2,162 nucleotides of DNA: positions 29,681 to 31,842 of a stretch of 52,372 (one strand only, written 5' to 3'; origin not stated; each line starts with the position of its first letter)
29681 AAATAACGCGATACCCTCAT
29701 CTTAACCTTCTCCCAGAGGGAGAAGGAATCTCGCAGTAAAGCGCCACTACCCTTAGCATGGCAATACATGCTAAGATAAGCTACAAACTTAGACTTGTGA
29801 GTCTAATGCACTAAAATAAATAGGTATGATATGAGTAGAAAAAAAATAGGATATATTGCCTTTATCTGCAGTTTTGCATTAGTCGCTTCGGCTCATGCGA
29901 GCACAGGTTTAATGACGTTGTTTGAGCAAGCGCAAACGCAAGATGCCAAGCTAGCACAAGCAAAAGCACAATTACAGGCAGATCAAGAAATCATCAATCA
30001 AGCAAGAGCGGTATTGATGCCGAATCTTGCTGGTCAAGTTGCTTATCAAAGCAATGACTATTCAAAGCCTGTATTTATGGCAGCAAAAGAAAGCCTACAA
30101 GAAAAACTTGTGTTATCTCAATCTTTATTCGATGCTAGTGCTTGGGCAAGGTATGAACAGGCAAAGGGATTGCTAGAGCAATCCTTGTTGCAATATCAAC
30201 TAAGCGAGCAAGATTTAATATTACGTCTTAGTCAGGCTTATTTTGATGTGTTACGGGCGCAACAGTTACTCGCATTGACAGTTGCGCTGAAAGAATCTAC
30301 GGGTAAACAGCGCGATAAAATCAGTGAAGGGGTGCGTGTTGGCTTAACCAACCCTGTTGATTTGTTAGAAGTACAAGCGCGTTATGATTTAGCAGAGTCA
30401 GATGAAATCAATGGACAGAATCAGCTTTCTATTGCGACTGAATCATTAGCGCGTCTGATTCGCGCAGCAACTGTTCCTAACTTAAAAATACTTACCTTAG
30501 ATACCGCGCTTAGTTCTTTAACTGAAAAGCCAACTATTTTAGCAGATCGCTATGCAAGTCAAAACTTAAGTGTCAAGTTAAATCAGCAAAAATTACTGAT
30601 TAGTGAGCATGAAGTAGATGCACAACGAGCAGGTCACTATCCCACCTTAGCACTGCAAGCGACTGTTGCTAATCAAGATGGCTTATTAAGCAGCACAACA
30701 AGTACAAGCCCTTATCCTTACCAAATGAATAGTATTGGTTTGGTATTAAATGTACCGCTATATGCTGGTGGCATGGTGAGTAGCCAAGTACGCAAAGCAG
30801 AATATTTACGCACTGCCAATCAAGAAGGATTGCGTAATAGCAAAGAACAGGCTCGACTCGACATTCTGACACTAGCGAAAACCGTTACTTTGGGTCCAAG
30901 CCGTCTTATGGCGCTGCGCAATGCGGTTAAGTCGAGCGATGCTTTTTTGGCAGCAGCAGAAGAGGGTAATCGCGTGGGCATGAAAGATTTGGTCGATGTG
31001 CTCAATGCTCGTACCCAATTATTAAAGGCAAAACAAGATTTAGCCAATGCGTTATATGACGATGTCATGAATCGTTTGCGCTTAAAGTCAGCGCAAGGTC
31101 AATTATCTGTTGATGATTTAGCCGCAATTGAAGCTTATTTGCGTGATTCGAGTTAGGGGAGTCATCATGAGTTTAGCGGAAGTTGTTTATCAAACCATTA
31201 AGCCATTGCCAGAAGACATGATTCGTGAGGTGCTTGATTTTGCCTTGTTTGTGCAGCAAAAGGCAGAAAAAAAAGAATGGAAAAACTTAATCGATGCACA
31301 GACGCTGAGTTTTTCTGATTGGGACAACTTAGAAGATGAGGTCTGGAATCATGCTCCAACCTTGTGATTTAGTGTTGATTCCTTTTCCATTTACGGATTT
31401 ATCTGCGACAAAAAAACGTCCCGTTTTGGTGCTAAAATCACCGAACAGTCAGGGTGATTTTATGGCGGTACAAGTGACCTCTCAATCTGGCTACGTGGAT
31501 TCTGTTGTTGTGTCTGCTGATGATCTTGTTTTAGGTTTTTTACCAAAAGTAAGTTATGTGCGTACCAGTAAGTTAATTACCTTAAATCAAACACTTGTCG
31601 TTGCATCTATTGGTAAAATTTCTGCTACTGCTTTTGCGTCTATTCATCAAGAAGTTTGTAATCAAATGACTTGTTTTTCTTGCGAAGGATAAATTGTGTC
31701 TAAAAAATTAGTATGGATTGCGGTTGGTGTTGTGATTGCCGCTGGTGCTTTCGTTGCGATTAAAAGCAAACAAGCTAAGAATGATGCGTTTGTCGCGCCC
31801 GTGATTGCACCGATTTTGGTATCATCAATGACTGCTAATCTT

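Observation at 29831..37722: Toxin-antitoxin pair and restriction-modification pair embedded gap-free inside a TolC-adaptor-RND efflux operon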

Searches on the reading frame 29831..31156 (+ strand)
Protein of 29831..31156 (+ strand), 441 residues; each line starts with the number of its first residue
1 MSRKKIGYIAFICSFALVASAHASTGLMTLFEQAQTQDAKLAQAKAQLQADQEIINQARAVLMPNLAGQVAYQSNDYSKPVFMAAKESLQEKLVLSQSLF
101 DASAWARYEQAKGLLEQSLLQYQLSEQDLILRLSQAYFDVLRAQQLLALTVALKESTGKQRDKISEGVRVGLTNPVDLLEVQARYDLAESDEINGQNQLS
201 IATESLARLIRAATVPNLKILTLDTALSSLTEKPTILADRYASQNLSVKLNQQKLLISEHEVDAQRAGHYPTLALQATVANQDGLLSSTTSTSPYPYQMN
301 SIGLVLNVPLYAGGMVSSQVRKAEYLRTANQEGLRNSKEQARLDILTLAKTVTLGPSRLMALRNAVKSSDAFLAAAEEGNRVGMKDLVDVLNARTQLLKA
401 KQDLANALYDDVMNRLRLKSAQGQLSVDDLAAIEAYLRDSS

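Call 3: search_protein_families(library=pfam, proteins=[window:29831-31156:+], max_evalue=0.01)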
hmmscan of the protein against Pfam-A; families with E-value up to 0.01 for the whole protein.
window:29831-31156:+ (441 aa): 1 family
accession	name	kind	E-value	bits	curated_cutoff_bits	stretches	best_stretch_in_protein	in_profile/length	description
PF02321.23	OEP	-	6e-44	150.5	22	2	243-419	10-183/187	Outer membrane efflux protein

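Call 4: search_protein_families(library=ncbifam, proteins=[window:29831-31156:+], max_evalue=0.01)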
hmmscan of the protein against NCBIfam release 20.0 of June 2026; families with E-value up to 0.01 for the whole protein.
window:29831-31156:+ (441 aa): 4 families
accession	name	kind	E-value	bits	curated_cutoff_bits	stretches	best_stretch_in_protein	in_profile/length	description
NF007002.0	PRK09465.1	equivalog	4.5e-74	249.7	495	1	4-439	3-440/460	outer membrane channel protein TolC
TIGR01844.1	type_I_sec_TolC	subfamily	1.9e-73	247.9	225.15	1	24-437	2-412/414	TolC family outer membrane protein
NF052390.1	efflux_OMP_AbuO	equivalog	1e-38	133.2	700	1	14-437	10-445/447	multidrug efflux outer membrane protein AbuO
TIGR01845.1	outer_NodT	subfamily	1.9e-14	53.3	210.05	1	23-423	55-458/460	efflux transporter outer membrane subunit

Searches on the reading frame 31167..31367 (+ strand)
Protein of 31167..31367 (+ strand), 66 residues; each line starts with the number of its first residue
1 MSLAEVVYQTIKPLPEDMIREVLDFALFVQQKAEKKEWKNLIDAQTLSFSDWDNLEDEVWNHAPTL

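Call 3: search_protein_families(library=pfam, proteins=[window:31167-31367:+], max_evalue=0.01)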
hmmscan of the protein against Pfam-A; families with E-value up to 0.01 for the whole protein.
window:31167-31367:+ (66 aa): 1 family
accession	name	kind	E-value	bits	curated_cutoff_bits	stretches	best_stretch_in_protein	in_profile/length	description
PF10047.15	DUF2281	-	2.3e-07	31.7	26.5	1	7-43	2-38/64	Protein of unknown function (DUF2281)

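Call 4: search_protein_families(library=ncbifam, proteins=[window:31167-31367:+], max_evalue=0.01)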
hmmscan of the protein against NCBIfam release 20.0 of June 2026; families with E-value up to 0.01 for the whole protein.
window:31167-31367:+ (66 aa): 1 family
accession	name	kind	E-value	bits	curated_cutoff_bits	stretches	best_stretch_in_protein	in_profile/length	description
NF050009.1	TA_VapB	equivalog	0.00015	22.2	60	1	7-38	1-32/65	type II toxin-antitoxin system VapB family antitoxin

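Call 40: search_protein_families(library=padloc, proteins=[window:31167-31367:+], max_evalue=0.1)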
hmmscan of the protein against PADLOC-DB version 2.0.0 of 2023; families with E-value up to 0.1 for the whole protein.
window:31167-31367:+ (66 aa): 0 families

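Call 74: search_protein_families(library=phrogs, proteins=[window:31167-31367:+], max_evalue=0.01)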
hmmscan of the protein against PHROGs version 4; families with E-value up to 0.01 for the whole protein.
window:31167-31367:+ (66 aa): 0 families

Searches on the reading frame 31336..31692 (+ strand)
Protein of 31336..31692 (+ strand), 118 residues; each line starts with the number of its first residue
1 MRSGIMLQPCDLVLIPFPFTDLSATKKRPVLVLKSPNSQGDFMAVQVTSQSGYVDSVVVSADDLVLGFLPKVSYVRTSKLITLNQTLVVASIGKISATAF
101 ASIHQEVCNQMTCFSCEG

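Call 3: search_protein_families(library=pfam, proteins=[window:31336-31692:+], max_evalue=0.01)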
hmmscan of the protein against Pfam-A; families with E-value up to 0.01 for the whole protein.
window:31336-31692:+ (118 aa): 1 family
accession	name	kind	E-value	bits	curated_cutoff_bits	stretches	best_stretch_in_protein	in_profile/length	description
PF02452.23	PemK_toxin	-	6.8e-06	26.7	23.1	1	11-109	4-107/109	PemK-like, MazF-like toxin of type II toxin-antitoxin system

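Call 4: search_protein_families(library=ncbifam, proteins=[window:31336-31692:+], max_evalue=0.01)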
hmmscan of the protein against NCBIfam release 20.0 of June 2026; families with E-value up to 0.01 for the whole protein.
window:31336-31692:+ (118 aa): 0 families

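Call 29: find_homologous_proteins(query=window:31351-31692:+)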
Query window:31351-31692:+ (113 aa): 25 proteins with E <= 0.001 among 46 candidates.
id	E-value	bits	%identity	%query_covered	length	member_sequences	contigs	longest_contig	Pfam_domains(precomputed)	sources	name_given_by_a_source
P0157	1.9e-66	238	100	100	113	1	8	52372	PF02452.24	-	-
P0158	9.9e-49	181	76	99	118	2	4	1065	PF02452.24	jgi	jgi:mRNA interferase MazF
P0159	1.4e-39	152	64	96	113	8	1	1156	PF02452.24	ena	-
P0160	4.2e-39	151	63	96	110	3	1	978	PF02452.24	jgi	jgi:mRNA interferase MazF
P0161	1.1e-38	149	62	96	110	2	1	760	PF02452.24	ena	-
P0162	4.5e-38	147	62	96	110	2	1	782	PF02452.24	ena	-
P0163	5.7e-36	140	59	96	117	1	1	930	PF02452.24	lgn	-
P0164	3.4e-33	132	63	85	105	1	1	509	PF02452.24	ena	-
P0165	5.7e-30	121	53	99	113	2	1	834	PF02452.24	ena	-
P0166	6.2e-28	115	52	92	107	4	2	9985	PF02452.24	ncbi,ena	-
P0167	3.1e-27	112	48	92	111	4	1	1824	PF02452.24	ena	-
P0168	2.3e-25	106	48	97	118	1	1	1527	PF02452.24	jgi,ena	-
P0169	8.8e-25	105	46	97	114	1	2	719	PF02452.24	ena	-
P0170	1.3e-24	104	51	94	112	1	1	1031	PF02452.24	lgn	-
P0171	1.6e-23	100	45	96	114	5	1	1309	PF02452.24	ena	-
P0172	3.8e-22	96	47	91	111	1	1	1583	PF02452.24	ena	-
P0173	1.0e-21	95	49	87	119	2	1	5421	PF02452.24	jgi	-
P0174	1.3e-20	91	46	91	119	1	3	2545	PF02452.24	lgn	-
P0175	3.7e-19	86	43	92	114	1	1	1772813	PF02452.24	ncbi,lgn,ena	-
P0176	2.7e-18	84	43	95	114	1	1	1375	PF02452.24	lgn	-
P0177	2.0e-15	75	41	88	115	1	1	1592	PF02452.24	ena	-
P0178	7.5e-15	73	47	78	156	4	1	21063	PF02452.24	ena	-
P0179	6.3e-13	66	40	86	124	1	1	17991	PF02452.24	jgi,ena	-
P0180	1.6e-12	65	39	89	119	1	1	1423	PF02452.24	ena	-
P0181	4.0e-12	64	37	86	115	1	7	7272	PF02452.24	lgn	-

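Call 31: find_encoding_contigs(protein=P0166, flank=5000, max_places=3)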
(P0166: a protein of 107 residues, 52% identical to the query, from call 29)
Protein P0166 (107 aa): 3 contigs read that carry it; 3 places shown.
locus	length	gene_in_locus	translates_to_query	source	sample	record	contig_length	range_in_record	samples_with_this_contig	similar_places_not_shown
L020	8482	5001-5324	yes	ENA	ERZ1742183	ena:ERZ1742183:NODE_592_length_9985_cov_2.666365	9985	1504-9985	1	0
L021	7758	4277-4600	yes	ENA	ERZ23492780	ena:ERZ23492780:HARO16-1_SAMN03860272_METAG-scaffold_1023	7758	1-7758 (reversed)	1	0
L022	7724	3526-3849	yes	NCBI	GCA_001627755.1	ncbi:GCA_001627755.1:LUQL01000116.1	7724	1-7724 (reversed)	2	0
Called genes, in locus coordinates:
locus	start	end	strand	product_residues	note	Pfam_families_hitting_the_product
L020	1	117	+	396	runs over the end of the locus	PF07238:PilZ, PF00072:Response_reg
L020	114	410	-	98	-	-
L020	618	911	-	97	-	PF01541:GIY-YIG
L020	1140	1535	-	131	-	PF01850:PIN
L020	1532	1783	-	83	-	PF22513:FitA-like_RHH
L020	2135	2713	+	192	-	PF13412:HTH_24 (weak)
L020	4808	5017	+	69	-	-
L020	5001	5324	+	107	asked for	PF02452:PemK_toxin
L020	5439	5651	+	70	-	-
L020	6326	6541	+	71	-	-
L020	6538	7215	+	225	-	PF08843:AbiEii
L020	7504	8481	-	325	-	?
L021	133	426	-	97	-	PF01541:GIY-YIG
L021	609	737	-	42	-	-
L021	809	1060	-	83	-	PF22513:FitA-like_RHH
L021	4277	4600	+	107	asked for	PF02452:PemK_toxin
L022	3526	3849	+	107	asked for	PF02452:PemK_toxin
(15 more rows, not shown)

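Call 32: find_encoding_contigs(protein=P0175, flank=5000, max_places=2)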
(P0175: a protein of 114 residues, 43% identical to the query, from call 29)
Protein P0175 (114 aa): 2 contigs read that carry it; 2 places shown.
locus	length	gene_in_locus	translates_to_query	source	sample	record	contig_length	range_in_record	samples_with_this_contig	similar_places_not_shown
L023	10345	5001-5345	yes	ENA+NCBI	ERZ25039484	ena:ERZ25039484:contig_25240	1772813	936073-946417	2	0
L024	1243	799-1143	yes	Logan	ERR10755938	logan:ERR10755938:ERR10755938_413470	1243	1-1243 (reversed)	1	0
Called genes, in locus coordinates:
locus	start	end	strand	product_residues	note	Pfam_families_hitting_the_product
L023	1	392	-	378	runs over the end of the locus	PF02771:Acyl-CoA_dh_N, PF02770:Acyl-CoA_dh_M, PF00441:Acyl-CoA_dh_1, PF22924:ACOX_C_alpha1 (faint), PF08028:Acyl-CoA_dh_2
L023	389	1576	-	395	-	PF00108:Thiolase_N, PF02803:Thiolase_C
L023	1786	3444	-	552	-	PF00501:AMP-binding, PF13193:AMP-binding_C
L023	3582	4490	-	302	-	PF08240:ADH_N, PF00107:ADH_zinc_N (faint), PF13602:ADH_zinc_N_2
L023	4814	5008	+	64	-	PF10047:DUF2281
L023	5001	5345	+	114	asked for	PF02452:PemK_toxin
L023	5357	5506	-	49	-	-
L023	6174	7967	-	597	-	PF01336:tRNA_anti-codon, PF00152:tRNA-synt_2, PF02938:GAD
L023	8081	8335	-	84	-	-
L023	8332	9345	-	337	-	-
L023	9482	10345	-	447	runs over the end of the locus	PF00483:NTP_transferase, PF01128:IspD, PF02348:CTP_transf_3 (weak), PF12804:NTP_transf_3, PF25084:LbH_EIF2B (faint), PF25087:GMPPB_C (faint), PF00132:Hexapep, PF14602:Hexapep_2 (weak)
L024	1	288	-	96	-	?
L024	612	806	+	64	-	PF10047:DUF2281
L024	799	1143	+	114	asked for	PF02452:PemK_toxin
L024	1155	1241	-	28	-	?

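Call 40: search_protein_families(library=padloc, proteins=[window:31351-31692:+], max_evalue=0.1)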
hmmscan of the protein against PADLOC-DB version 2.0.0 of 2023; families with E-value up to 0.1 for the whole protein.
window:31351-31692:+ (113 aa): 0 families

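Call 55: find_encoding_contigs(protein=P0158, flank=3000, max_places=4)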
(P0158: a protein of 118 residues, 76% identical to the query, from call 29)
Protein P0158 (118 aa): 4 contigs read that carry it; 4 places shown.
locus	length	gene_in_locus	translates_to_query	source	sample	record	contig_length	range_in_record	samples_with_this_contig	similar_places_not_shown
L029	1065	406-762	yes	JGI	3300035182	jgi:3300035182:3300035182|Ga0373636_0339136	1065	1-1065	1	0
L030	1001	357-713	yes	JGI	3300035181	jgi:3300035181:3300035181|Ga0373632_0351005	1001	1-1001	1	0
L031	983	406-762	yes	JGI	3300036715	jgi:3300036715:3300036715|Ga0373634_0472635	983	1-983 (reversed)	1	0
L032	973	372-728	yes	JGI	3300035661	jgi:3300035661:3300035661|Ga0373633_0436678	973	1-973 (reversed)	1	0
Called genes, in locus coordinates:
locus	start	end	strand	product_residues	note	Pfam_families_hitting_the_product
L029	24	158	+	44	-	-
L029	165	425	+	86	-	PF10047:DUF2281 (weak)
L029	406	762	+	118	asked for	PF02452:PemK_toxin (weak)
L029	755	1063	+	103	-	?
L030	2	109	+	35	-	?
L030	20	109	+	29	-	-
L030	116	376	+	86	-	PF10047:DUF2281 (weak)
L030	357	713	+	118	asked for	PF02452:PemK_toxin (weak)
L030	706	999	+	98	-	?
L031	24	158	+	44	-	-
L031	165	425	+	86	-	PF10047:DUF2281 (weak)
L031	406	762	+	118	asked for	PF02452:PemK_toxin (weak)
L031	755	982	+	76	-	?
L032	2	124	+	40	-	?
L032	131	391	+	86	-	PF10047:DUF2281 (weak)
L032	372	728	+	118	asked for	PF02452:PemK_toxin (weak)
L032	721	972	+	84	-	?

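Call 74: search_protein_families(library=phrogs, proteins=[window:31351-31692:+], max_evalue=0.01)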
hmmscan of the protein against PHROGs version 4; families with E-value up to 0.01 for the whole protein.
window:31351-31692:+ (113 aa): 1 family
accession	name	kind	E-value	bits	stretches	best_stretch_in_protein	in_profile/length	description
phrog_1936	-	moron, auxiliary metabolic gene and host takeover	1.3e-10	42.5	1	6-110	13-123/188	MazF-like growth inhibitor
